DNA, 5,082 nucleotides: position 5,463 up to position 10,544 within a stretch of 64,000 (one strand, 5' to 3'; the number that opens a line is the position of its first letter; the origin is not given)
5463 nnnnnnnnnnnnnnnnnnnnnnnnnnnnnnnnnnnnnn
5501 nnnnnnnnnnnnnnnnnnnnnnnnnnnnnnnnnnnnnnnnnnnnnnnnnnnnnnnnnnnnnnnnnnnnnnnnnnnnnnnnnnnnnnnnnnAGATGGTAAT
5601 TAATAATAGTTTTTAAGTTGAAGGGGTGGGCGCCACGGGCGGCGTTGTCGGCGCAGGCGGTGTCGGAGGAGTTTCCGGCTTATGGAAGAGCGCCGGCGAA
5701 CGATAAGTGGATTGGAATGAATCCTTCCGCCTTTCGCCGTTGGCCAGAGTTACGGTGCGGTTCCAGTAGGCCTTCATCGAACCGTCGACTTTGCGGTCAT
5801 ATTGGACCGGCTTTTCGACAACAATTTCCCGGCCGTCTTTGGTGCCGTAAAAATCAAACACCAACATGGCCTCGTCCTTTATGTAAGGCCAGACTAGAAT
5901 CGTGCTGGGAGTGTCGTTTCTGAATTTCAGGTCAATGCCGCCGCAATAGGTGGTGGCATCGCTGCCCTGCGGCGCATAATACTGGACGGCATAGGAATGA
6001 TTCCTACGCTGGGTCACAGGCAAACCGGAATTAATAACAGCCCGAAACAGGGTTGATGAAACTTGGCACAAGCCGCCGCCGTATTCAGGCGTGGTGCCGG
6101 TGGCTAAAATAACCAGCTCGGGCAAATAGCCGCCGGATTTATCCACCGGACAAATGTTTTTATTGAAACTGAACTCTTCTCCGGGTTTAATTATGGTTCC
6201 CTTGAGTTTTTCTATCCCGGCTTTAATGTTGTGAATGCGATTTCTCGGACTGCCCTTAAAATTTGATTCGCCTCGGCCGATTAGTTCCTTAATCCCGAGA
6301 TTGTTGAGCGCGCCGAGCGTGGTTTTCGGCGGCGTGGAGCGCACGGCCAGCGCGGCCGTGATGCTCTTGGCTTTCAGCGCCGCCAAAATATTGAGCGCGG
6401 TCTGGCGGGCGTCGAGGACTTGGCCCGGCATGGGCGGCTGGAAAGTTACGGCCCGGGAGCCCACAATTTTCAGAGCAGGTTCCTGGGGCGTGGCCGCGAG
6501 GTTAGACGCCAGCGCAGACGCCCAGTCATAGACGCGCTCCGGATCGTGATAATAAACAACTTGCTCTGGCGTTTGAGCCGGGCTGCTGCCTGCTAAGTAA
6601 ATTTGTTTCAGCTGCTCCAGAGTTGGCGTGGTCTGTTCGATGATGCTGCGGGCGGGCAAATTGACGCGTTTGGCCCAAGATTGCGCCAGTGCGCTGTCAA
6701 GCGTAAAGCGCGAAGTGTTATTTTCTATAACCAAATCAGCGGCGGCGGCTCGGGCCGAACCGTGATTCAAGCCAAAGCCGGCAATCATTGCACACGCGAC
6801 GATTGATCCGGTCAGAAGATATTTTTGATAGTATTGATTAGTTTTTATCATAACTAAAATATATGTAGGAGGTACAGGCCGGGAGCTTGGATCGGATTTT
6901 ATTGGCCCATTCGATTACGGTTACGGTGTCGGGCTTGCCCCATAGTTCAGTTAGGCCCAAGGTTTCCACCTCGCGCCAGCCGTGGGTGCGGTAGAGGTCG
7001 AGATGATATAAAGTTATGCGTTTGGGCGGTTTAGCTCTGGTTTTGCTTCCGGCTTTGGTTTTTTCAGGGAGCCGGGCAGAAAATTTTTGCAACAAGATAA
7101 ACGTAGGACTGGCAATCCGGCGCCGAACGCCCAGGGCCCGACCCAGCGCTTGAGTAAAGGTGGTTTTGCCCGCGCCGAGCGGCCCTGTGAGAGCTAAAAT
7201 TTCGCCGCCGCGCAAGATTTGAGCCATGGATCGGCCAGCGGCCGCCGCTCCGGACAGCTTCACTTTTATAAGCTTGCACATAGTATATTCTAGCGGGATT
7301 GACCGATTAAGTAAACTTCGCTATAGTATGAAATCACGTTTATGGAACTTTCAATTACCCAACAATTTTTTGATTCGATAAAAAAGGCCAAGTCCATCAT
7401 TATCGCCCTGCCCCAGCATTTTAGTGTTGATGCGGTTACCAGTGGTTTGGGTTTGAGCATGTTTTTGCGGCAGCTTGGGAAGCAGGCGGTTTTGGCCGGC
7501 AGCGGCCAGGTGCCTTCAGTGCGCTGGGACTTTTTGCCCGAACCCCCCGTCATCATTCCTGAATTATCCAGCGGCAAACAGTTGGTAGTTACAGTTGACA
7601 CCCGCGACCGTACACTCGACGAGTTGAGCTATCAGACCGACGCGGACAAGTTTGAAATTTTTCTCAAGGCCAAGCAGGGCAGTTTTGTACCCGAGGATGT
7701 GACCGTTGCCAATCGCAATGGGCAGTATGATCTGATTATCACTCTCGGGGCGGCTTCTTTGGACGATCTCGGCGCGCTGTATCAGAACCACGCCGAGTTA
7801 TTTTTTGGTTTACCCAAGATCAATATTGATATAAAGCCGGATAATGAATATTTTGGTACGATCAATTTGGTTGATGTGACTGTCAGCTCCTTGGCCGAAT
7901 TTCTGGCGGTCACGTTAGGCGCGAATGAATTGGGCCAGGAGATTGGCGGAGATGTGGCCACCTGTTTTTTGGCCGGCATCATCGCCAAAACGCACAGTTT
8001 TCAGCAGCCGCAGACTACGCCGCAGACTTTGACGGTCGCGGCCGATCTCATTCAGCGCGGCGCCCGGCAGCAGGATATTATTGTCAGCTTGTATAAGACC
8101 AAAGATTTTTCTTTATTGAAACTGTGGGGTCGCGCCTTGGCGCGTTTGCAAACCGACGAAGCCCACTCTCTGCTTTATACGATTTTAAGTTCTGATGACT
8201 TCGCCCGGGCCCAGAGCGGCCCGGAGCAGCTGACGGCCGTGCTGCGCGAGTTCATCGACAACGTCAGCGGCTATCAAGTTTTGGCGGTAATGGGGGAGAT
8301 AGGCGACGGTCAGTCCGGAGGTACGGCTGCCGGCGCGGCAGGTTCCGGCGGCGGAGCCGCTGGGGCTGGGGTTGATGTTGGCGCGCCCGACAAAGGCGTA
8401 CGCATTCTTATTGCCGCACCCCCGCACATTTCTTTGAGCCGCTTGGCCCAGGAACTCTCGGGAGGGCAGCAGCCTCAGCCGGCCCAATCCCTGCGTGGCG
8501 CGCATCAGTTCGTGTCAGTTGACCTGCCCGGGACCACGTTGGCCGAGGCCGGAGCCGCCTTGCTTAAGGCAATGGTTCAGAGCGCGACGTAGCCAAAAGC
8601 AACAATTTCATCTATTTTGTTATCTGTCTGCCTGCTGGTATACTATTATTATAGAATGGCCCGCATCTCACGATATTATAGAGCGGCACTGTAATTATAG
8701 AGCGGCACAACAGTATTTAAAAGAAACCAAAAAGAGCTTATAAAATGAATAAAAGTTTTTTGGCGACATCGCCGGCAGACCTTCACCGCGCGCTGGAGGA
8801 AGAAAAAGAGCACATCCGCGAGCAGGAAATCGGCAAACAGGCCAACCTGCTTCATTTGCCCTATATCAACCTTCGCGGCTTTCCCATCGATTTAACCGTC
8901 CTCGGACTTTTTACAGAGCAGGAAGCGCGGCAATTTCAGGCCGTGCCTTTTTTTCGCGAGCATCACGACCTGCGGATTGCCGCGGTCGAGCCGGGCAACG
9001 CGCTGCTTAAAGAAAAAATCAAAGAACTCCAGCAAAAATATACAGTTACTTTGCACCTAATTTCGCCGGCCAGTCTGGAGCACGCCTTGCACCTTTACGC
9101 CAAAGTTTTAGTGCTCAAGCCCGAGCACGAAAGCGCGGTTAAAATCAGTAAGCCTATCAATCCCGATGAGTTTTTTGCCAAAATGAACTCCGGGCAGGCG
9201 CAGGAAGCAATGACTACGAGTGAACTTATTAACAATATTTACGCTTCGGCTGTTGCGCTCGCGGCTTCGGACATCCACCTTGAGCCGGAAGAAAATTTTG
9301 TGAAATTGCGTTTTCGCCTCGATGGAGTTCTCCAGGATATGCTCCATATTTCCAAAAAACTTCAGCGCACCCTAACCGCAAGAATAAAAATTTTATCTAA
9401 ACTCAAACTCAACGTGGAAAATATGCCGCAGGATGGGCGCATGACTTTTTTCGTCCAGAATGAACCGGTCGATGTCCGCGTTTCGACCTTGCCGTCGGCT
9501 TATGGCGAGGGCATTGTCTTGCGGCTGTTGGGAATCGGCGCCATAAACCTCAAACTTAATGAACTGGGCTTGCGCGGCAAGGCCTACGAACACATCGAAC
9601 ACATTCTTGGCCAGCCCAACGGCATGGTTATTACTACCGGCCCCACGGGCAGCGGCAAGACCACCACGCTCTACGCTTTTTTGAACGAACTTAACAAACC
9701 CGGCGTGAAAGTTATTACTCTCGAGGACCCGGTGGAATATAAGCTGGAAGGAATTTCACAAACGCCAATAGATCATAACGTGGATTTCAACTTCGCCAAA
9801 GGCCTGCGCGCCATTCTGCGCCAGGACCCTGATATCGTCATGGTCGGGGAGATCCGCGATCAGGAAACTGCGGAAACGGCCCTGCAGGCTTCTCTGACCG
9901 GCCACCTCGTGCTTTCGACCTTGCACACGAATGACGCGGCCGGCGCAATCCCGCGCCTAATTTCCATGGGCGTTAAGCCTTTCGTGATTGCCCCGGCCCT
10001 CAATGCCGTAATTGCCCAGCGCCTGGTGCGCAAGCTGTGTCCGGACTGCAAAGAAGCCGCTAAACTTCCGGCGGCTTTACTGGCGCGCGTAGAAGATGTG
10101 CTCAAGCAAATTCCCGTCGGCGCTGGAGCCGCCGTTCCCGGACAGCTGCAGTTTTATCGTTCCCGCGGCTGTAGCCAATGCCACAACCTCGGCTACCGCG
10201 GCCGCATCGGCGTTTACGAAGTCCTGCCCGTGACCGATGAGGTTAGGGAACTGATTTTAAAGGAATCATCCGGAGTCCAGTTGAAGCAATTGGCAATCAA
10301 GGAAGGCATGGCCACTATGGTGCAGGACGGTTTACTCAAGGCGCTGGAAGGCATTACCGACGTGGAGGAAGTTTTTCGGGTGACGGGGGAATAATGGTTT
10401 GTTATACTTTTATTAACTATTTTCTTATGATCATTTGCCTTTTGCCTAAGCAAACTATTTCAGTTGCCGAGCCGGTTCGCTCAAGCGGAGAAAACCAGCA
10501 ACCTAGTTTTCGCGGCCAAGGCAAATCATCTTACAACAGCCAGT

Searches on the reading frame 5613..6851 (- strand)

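Call 52: search_protein_families(library=pfam, proteins=[window:5613-6851:-], max_evalue=0.0001)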
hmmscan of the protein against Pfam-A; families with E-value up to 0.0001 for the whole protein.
window:5613-6851:- (412 aa): 1 family
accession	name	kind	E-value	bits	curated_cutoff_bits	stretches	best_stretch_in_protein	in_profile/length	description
PF04294.18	VanW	-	1.8e-40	137.9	27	1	204-329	1-125/130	VanW like protein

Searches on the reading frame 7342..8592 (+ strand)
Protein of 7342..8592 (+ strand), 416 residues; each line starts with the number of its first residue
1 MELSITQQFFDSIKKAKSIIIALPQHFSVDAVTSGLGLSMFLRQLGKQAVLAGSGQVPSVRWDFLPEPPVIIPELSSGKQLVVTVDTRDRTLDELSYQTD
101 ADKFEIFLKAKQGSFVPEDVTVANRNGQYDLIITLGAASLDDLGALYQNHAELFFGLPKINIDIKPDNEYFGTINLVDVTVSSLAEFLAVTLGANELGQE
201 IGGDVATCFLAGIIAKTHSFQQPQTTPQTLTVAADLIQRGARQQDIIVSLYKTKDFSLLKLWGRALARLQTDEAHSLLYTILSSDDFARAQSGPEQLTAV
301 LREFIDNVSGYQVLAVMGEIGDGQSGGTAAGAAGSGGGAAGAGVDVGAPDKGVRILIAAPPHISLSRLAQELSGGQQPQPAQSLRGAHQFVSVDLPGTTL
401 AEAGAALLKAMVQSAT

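Call 3: search_protein_families(library=pfam, proteins=[window:7342-8592:+], max_evalue=1)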
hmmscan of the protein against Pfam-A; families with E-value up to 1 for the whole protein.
window:7342-8592:+ (416 aa): 2 families
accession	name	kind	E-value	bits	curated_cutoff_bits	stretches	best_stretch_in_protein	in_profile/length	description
PF01368.27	DHH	-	0.00079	20.1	28.1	1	26-102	7-63/125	DHH family, N-terminal domain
PF14417.12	MEDS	-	0.24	11.7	29.8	0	218-320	2-108/161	MEDS: MEthanogen/methylotroph, DcmR Sensory domain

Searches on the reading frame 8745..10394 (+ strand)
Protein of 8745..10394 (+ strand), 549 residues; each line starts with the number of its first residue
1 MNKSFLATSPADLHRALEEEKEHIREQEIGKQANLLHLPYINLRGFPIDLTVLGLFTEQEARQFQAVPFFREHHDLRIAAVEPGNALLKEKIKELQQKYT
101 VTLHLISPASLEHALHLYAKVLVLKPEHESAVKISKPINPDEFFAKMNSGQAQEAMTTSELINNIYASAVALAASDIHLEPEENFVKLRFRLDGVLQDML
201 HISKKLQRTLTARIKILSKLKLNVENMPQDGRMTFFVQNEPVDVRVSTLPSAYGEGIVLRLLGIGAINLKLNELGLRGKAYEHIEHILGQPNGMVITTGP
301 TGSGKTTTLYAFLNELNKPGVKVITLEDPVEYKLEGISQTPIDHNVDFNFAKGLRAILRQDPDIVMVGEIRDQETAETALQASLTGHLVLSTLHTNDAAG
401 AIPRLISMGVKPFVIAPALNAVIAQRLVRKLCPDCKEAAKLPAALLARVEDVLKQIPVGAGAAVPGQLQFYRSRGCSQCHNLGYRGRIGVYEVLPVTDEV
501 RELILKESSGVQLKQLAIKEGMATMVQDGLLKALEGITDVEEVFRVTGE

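Call 3: search_protein_families(library=pfam, proteins=[window:8745-10394:+], max_evalue=1)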
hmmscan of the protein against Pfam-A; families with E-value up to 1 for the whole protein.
window:8745-10394:+ (549 aa): 25 families
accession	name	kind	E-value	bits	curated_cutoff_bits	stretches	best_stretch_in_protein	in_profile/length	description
PF00437.27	T2SSE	-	4.5e-128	427.4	24.9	1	154-545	4-370/370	Type II/IV secretion system protein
PF05157.20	MshEN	-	2.5e-12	47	23.1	1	37-118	2-83/90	MshEN domain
PF20720.3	nSTAND3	-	7.4e-05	22.9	27.2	1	279-331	5-56/155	Novel STAND NTPase 3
PF13604.12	AAA_30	-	0.00017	21.8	27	1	282-325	8-51/191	AAA domain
PF13191.12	AAA_16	-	0.00022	22.2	32.6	1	288-379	16-103/167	AAA ATPase domain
PF13401.12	AAA_22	-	0.00048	20.9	27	1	292-329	5-42/130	AAA domain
PF25199.1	nSTAND_NTPase5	-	0.0012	19.2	34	1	290-332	39-82/145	Novel STAND NTPase 5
PF13173.12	AAA_14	-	0.0028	18.1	27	1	293-380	3-81/129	AAA domain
PF01637.24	ATPase_2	-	0.0073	16.6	33.2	1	277-340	4-68/225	ATPase domain predominantly from Archaea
PF00270.35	DEAD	-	0.0087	16.2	26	1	284-326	8-51/167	DEAD/DEAH box helicase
PF12775.13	AAA_7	-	0.025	14.5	25.8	1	286-325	27-66/181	P-loop containing dynein motor region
PF13555.12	AAA_29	-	0.028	14.6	27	1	288-312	18-42/61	P-loop containing region of AAA domain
PF01935.23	DUF87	-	0.031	14.8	23.2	1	299-325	30-57/220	Helicase HerA, central domain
PF00225.29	Kinesin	-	0.032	13.7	29.3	1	280-325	63-106/327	Kinesin motor domain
PF13086.12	AAA_11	-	0.061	13.5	27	1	283-318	9-43/257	AAA domain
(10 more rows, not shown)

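Call 4: search_protein_families(library=ncbifam, proteins=[window:8745-10394:+], max_evalue=1)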
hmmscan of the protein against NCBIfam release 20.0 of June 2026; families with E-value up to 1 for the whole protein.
window:8745-10394:+ (549 aa): 36 families (the best 25 are shown)
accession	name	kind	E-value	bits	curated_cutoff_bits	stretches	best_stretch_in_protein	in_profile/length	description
TIGR02533.1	type_II_gspE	equivalog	4.1e-153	510.5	630.25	1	62-547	10-486/486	type II secretion system ATPase GspE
TIGR02538.1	type_IV_pilB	equivalog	1.6e-150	502.4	675.65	1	21-547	38-562/564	type IV-A pilus assembly ATPase PilB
NF007755.0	PRK10436.1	equivalog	2.2e-129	432.2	617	1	62-548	15-460/465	type II secretion system protein GspE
NF053534.1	T4PilAsmATPsTfpB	equivalog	3.9e-123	411.9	850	1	61-547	102-582/584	type IV pilus assembly ATPase TfpB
NF041000.1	ATPase_ComGA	equivalog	1.7e-71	240.3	300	1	164-429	2-266/267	competence type IV pilus ATPase ComGA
TIGR01420.1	pilT_fam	subfamily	2.3e-52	178.3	319.1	1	162-430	2-270/343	PilT/PilU family type 4a pilus ATPase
TIGR02525.1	plasmid_TraJ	equivalog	1.1e-26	93.8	368.3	1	290-409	147-273/372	plasmid transfer ATPase TraJ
TIGR02524.1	dot_icm_DotB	equivalog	6e-23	81.6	463.3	1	256-407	102-258/358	Dot/Icm type IV secretion system ATPase DotB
NF058587.1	archaellum_moto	equivalog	1.9e-16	59.9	550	1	295-425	278-414/527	archaellum flagellar ATPase motor FlaI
TIGR02782.1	TrbB_P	equivalog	2.5e-14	53.3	304.55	1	295-407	139-254/303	P-type conjugative transfer ATPase TrbB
NF010469.0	PRK13894.1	subfamily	1.2e-11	44.5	508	1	295-408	152-267/320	conjugal transfer ATPase TrbB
NF010407.0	PRK13833.1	subfamily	1.3e-11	44.5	499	1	295-407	147-261/323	conjugal transfer protein TrbB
TIGR02788.1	VirB11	equivalog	2.5e-11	43.1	249.95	1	279-410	132-267/308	P-type DNA transfer ATPase VirB11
NF053672.1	bindosome_BasE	exception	3.2e-11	42.7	1000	1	295-406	273-389/512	bindosome assembly system ATPase subunit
TIGR03819.1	heli_sec_ATPase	hypoth_equivalog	5.8e-11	42.2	373.15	1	205-421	94-313/340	TadA family conjugal transfer-associated ATPase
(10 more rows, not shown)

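Call 17: find_related_loci(query=window:8745-10394:+, collection=genome_contigs, flank=10000)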
Query window:8745-10394:+ (549 aa) in genome_contigs; peptide patterns used: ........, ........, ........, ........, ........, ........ (x = any residue, [..] = any of these).
286 stretches matched a pattern; 228 encode a relative of the query (tblastn E <= 1e-3); the best 80 are kept; 80 distinct loci.
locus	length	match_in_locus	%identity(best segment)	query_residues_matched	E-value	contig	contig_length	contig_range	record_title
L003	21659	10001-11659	63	1-549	0e+0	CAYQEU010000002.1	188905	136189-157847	MAG TPA_asm: uncultured Candidatus Saccharibacteria bacterium isolate SRP263991_co5_120 genome assembly, contig: NODE_11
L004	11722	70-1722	62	1-549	0e+0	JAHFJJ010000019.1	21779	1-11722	MAG: Candidatus Doudnabacteria bacterium isolate nzgw383 NODE_2606_length_21780_cov_4.383582, whole genome shotgun seque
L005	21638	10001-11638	59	4-549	0e+0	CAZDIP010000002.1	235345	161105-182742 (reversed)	MAG TPA_asm: uncultured Candidatus Saccharibacteria bacterium isolate SRP342105_co1_325 genome assembly, contig: NODE_45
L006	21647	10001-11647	61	1-549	0e+0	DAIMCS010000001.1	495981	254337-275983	MAG TPA_asm: Patescibacteria group bacterium isolate CTOTU25981 NODE_1_length_495981_cov_10.917482, whole genome shotgun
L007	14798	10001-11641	62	1-549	0e+0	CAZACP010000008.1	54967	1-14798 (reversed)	MAG TPA_asm: uncultured Candidatus Saccharibacteria bacterium isolate SRP135725_co1_375 genome assembly, contig: NODE_45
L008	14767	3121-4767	60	1-549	0e+0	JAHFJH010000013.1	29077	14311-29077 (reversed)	MAG: Candidatus Doudnabacteria bacterium isolate nzgw381 NODE_893_length_29078_cov_4.078323, whole genome shotgun sequen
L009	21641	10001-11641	60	1-549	0e+0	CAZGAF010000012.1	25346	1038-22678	MAG TPA_asm: uncultured Candidatus Saccharibacteria bacterium isolate SRP170004_co1_518 genome assembly, contig: NODE_29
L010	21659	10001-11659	59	1-549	0e+0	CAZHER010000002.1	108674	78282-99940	MAG TPA_asm: uncultured Candidatus Saccharibacteria bacterium isolate binchicken_co326_173 genome assembly, contig: NODE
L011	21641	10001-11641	61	1-549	0e+0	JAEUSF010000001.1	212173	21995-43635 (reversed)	MAG: Candidatus Doudnabacteria bacterium isolate new MAG-296 NODE_1_length_212173_cov_5.473031, whole genome shotgun seq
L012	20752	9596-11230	55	4-548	0e+0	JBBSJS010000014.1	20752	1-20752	MAG: Candidatus Doudnabacteria bacterium isolate LS4_metabat2.068 LS4_metabat2.068_K_1535842_L_20752_cov_11.0000, whole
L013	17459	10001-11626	48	13-546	1e-163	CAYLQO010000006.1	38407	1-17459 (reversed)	MAG TPA_asm: uncultured Gammaproteobacteria bacterium isolate binchicken_co153_18 genome assembly, contig: NODE_990_leng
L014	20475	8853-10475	43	15-549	3e-147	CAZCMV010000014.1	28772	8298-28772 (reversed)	MAG TPA_asm: uncultured Bdellovibrionales bacterium isolate SRP192927_co1_222 genome assembly, contig: NODE_2861_length_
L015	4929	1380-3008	43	13-548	2e-148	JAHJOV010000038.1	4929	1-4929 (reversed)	MAG: Patescibacteria group bacterium isolate Old_saline_planktonic.mb.43 Old_saline_plankto.mb.43_k141_866494, whole gen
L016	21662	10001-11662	43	12-548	6e-145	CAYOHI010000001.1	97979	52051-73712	MAG TPA_asm: uncultured Candidatus Saccharibacteria bacterium isolate SRP200020_co1_324 genome assembly, contig: NODE_21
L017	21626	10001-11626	45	12-548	5e-143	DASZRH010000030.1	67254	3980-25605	MAG TPA_asm: Candidatus Paceibacterota bacterium isolate SMAG_U6019 k141_808905, whole genome shotgun sequence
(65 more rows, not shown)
